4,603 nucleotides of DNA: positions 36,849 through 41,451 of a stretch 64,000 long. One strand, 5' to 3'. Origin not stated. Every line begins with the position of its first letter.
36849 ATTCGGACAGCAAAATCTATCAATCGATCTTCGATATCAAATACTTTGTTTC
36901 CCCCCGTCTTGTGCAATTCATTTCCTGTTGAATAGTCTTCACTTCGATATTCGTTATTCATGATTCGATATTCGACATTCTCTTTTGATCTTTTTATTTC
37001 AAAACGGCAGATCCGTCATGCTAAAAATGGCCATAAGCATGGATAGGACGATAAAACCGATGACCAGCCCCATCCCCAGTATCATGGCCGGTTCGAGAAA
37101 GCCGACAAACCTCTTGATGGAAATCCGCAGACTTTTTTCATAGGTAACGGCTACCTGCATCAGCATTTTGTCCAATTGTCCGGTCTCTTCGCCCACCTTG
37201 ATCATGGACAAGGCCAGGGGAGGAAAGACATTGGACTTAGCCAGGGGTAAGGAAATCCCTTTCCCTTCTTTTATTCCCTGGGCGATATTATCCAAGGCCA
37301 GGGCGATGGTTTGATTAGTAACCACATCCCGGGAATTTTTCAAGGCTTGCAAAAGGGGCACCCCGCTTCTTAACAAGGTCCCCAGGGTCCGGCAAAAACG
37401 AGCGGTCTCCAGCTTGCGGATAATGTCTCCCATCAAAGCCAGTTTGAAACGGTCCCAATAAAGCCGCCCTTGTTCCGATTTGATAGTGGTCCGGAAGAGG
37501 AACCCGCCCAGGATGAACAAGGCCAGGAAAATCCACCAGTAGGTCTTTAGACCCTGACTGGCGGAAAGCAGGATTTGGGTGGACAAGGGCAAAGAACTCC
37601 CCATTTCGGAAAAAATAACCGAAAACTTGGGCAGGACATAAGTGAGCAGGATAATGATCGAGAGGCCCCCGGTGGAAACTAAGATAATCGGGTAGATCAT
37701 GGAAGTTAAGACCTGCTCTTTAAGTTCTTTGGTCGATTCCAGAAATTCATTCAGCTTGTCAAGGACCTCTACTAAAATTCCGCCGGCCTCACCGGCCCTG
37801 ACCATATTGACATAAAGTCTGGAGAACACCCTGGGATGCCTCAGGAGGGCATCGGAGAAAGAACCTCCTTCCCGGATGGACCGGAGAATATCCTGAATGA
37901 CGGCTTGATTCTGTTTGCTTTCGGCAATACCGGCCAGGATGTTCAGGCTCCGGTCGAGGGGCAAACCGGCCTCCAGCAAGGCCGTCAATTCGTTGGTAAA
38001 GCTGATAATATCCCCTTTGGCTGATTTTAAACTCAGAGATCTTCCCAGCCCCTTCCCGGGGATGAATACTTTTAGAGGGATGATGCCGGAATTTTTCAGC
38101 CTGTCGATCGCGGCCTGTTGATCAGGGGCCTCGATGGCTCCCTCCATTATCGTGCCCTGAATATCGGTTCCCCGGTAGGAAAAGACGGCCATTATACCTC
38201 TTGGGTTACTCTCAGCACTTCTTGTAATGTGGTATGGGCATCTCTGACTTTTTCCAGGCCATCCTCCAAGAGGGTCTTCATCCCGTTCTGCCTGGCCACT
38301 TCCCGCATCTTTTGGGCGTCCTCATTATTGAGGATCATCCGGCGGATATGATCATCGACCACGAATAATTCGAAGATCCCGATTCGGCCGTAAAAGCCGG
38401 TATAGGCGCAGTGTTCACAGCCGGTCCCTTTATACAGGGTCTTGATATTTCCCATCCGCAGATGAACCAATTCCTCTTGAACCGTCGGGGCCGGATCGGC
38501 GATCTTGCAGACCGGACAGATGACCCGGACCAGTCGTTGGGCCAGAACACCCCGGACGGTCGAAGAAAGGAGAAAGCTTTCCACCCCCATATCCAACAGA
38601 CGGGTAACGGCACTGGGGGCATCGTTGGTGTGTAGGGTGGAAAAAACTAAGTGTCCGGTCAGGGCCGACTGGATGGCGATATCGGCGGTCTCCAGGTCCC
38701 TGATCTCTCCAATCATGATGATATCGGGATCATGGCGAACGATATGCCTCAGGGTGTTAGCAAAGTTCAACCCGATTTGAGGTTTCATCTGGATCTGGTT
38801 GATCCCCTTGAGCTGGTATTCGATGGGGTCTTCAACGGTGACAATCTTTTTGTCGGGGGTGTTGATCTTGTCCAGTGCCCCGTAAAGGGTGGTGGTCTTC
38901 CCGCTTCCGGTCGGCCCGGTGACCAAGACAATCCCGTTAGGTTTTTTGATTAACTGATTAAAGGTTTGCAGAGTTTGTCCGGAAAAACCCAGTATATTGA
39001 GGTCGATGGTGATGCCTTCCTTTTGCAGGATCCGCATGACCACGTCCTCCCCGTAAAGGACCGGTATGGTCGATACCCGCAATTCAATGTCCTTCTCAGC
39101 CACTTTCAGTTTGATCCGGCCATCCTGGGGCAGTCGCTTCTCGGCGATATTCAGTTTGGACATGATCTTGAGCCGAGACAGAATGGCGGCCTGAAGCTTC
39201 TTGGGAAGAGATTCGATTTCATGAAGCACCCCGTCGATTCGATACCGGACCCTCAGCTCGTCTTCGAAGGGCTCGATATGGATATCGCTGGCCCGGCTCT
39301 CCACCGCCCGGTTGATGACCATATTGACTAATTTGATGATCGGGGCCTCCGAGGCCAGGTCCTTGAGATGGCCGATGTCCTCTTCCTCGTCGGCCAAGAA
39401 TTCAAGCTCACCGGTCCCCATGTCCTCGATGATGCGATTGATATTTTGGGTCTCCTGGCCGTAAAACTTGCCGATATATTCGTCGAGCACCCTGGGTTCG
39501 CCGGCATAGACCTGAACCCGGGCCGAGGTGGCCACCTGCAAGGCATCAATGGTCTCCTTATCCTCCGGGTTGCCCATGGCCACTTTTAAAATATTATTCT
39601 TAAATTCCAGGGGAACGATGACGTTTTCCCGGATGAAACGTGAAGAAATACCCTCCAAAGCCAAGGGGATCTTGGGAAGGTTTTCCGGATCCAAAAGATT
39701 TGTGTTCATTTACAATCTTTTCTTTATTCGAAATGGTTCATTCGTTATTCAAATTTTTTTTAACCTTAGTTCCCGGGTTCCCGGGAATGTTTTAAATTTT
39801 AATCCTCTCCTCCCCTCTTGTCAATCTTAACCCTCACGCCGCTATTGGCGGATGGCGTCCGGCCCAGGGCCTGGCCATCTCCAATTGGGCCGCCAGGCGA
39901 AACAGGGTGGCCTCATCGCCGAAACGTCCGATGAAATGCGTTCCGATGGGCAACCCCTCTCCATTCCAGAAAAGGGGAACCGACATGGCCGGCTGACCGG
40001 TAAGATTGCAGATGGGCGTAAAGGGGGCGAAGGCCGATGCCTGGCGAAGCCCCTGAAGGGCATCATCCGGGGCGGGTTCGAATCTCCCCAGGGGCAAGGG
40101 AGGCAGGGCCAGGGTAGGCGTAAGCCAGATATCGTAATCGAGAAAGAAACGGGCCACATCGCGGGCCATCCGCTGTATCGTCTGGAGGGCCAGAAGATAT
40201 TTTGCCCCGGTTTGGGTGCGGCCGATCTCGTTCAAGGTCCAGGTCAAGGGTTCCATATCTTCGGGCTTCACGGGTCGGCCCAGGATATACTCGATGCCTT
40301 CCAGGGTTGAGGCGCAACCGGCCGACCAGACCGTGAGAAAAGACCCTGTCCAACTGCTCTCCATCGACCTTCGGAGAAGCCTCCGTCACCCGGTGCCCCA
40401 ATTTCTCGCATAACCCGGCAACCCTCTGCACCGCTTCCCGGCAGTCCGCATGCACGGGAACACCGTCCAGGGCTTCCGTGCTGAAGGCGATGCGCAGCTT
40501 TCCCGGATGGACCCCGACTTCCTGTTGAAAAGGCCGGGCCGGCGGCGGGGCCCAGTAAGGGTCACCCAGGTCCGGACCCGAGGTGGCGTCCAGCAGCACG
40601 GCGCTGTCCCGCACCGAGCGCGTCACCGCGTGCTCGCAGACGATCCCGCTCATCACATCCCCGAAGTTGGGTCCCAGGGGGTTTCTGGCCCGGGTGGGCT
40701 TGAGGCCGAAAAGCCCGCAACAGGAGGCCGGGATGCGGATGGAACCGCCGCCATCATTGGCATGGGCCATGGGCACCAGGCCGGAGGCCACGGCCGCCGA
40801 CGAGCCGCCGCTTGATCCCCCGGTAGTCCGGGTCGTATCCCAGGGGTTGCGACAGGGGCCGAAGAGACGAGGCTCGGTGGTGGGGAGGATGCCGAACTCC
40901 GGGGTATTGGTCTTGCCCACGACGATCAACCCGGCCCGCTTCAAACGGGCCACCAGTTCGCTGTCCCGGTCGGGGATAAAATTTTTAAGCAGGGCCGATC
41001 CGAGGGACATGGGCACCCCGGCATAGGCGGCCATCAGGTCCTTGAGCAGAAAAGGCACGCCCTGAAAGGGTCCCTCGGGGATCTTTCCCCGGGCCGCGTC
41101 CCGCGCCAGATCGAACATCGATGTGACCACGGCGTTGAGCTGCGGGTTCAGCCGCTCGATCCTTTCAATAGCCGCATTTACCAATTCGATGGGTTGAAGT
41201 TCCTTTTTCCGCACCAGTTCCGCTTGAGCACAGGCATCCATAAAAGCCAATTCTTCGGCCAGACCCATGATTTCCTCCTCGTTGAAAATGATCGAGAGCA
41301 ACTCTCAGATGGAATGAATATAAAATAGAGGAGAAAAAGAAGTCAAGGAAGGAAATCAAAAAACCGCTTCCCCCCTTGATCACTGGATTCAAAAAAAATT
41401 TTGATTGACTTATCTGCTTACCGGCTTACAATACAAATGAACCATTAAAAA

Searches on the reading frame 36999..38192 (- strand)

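Call 45: search_protein_families(library=pfam, proteins=[window:36999-38192:-], max_evalue=0.00001)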
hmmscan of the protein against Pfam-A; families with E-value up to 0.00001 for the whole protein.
window:36999-38192:- (397 aa): 1 family
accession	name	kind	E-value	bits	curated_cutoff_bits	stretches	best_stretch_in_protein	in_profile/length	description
PF00482.28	T2SSF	-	1.2e-62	209.9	25.2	2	65-188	1-125/125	Type II secretion system (T2SS), protein F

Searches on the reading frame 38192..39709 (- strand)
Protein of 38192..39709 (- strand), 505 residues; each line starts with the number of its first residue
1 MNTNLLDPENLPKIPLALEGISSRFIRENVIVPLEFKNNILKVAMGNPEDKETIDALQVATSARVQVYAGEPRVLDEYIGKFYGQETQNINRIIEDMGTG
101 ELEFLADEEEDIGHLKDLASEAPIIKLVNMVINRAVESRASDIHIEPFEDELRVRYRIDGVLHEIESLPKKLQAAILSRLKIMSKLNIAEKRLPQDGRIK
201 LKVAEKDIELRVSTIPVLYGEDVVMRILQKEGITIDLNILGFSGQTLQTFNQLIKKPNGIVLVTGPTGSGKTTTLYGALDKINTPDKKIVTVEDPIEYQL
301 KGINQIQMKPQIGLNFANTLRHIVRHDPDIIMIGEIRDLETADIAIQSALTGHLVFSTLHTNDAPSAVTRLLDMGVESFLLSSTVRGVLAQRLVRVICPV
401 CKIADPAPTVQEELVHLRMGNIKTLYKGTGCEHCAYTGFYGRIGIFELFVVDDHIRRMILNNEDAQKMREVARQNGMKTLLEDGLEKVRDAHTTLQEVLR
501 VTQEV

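Call 43: search_protein_families(library=pfam, proteins=[window:38192-39709:-], max_evalue=0.00001)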
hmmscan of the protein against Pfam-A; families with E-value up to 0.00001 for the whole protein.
window:38192-39709:- (505 aa): 2 families
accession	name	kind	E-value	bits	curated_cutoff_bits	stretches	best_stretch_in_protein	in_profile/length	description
PF00437.27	T2SSE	-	8.6e-144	479.2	24.9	1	119-500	3-370/370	Type II/IV secretion system protein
PF05157.20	MshEN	-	5.8e-13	49.1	23.1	1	5-88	5-89/90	MshEN domain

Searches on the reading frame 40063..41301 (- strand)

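Call 43: search_protein_families(library=pfam, proteins=[window:40063-41301:-], max_evalue=0.00001)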
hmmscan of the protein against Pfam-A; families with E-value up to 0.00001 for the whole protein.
window:40063-41301:- (412 aa): 1 family
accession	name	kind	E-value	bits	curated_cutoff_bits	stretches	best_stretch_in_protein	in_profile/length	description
PF01425.27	Amidase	-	3.3e-82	277.3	27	1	39-318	1-285/445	Amidase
